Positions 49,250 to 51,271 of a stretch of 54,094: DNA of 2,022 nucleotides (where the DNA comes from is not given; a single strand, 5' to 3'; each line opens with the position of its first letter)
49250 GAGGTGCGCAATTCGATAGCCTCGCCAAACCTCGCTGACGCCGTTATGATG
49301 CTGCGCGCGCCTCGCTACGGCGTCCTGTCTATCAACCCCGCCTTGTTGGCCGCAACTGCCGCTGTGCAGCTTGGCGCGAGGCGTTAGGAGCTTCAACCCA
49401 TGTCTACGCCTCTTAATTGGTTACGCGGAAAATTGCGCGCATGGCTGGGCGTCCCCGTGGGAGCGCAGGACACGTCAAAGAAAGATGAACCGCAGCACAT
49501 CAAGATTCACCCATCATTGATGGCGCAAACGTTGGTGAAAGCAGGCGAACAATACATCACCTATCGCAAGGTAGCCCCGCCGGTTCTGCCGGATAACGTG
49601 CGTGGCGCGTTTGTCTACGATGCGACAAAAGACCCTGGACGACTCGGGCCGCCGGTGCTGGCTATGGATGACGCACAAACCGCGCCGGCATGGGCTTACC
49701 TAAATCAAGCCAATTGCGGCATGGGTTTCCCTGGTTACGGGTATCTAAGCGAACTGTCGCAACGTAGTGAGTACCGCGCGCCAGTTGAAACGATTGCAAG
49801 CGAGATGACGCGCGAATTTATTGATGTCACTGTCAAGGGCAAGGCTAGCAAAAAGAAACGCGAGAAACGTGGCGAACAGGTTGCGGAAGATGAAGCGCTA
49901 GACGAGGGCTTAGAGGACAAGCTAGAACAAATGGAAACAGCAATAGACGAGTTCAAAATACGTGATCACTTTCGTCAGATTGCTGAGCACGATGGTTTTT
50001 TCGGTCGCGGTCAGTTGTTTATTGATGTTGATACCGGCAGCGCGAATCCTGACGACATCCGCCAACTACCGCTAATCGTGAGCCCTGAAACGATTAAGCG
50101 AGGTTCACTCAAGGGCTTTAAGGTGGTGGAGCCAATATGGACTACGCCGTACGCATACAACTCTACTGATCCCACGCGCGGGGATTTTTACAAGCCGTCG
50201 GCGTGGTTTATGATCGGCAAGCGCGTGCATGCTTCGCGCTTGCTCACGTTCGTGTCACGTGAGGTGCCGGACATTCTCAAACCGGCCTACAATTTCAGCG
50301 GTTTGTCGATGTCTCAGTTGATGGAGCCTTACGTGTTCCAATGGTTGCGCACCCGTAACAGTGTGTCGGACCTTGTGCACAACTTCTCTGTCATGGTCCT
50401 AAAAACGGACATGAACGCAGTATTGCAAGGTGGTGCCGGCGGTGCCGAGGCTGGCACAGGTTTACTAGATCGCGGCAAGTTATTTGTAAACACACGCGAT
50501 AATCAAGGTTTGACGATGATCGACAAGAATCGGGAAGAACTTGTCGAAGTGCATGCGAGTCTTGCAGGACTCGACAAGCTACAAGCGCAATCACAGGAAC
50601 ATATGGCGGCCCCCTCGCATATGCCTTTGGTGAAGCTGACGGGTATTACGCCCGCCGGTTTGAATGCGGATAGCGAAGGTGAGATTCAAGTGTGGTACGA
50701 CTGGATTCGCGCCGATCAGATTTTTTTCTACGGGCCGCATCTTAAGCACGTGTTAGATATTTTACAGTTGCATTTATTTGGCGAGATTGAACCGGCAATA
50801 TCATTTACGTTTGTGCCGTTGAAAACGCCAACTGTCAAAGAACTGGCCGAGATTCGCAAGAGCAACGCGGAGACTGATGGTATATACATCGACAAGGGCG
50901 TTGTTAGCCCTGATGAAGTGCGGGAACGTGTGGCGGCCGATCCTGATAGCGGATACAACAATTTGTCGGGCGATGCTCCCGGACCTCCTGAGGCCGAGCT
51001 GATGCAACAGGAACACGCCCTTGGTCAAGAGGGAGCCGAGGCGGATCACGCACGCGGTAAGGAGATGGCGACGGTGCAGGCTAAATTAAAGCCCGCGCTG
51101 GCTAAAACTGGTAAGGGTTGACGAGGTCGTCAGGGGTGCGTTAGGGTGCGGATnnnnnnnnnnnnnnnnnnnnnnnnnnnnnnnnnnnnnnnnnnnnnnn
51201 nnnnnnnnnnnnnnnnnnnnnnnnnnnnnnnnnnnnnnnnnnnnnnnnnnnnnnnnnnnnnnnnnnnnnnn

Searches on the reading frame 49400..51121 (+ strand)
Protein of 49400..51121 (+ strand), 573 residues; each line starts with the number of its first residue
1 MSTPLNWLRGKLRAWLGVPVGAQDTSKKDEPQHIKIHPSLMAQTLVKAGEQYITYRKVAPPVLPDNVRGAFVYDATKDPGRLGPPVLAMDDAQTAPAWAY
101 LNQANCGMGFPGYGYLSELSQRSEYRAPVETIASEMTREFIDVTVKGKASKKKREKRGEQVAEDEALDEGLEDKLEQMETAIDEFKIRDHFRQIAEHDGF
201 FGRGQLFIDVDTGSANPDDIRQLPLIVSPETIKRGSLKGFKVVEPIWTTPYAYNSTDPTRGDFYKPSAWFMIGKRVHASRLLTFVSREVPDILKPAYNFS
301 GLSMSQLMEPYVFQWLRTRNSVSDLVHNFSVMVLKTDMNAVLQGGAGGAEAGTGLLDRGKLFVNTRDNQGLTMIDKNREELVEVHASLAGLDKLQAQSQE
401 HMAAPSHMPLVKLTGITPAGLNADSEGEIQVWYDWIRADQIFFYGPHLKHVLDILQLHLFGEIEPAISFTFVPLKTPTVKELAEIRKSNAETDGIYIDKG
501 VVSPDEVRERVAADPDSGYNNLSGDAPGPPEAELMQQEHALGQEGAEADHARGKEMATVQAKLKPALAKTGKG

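Call 11: search_protein_families(library=phrogs, proteins=[window:49400-51121:+], max_evalue=0.00001)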
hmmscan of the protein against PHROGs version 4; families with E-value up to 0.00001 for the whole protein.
window:49400-51121:+ (573 aa): 6 families
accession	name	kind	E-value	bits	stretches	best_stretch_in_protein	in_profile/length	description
phrog_146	-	head and packaging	3.5e-101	340.9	1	87-552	22-471/587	portal protein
phrog_15528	-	head and packaging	1.4e-77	262.8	1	164-551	89-494/794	portal protein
phrog_30637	-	unknown function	3.1e-77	261.4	1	273-532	2-259/1119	-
phrog_4660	-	head and packaging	5.7e-47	161.5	1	172-554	150-519/765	minor head protein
phrog_12751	-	unknown function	1e-12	48.9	1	360-509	68-216/283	-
phrog_220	-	head and packaging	2.2e-07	30.2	1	286-509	212-434/1338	minor head protein and DNA pilot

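Call 48: search_dna_similar(query=window:49400-51121:+, collection=phages, mode=protein, max_rows=25)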
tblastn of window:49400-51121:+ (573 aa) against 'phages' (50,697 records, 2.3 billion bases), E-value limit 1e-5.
Records with a match: 754; places in all: 759; records where one place covers at least 80% of the query: 17.
Best place of each record, by identity: <60% 754.
By first word of the organism name: Pseudomonas 301; Acinetobacter 93; Klebsiella 82; Xanthomonas 43; Escherichia 34; Burkholderia 30; Vibrio 30; Aeromonas 21; Rhizobium 16; Ralstonia 12; and 35 more.
By host as written in the record: Pseudomonas aeruginosa 117; Pseudomonas aeruginosa PAO1 86; - 76; Klebsiella pneumoniae 47; Acinetobacter baumannii 44; Pseudomonas sp. 28; Escherichia coli 17; Xanthomonas oryzae pv. oryzae 14; and 196 more.
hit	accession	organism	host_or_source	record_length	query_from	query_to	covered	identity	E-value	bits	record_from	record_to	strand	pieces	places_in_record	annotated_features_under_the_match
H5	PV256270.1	Klebsiella phage klb_E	Klebsiella pneumoniae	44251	20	522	88%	45.6%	1e-117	389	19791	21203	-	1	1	record has no annotation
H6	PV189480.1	Klebsiella phage KpnBHU6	Klebsiella pneumoniae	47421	20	522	88%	45.6%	1e-117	389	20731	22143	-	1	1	record has no annotation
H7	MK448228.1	Klebsiella phage ST15-VIM1phi2.1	Klebsiella pneumoniae ST15-VIM1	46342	20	522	88%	45.4%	1e-117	389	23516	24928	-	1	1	hypothetical protein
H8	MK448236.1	Klebsiella phage ST899-OXA48phi17.1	Klesiella pneumoniae ST899-OXA48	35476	20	522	88%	45.2%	8e-117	387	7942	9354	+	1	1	hypothetical protein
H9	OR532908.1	Klebsiella phage RCIP0114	Klebsiella pneumoniae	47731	20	522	88%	44.6%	3e-117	388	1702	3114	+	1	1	hypothetical protein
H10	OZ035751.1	Lambdavirus PDP110P1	-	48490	20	522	88%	44.6%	8e-117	387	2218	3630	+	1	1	record has no annotation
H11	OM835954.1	Klebsiella phage KP12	Klebsiella pneumoniae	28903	20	522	88%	44.2%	7e-115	381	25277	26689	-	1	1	hypothetical protein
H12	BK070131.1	Bacteriophage sp.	Helicobacter pametensis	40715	63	531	82%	44.8%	2e-112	374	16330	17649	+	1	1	phage-associated protein, HI1409 family (x2)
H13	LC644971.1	Acetobacter phage phiAO1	Acetobacter orleanensis NBRC 3170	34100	36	550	90%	40.7%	3e-99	336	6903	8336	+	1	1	hypothetical protein (x2)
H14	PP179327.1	Pseudomonas phage Orisa03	Pseudomonas syringae 7C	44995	109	554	78%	45.2%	8e-119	393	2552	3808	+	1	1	hypothetical protein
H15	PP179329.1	Pseudomonas phage Orisa01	Pseudomonas syringae 7C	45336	109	554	78%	45.2%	8e-119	393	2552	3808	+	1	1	hypothetical protein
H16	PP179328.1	Pseudomonas phage Orisa02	Pseudomonas syringae 7C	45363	109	554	78%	45.2%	8e-119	393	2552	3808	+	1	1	hypothetical protein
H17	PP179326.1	Pseudomonas phage Orimi01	Pseudomonas syringae 7C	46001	109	554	78%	45.2%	8e-119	393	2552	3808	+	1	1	hypothetical protein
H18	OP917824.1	Pseudomonas phage Amjad_SA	Pseudomonas alcaligenes BBS_2079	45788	85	531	78%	44.9%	2e-111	371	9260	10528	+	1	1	hypothetical protein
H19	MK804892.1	Aeromonas phage 4_D05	Aeromonas rivipollensis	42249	85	525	77%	45.0%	4e-112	373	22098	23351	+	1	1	hypothetical protein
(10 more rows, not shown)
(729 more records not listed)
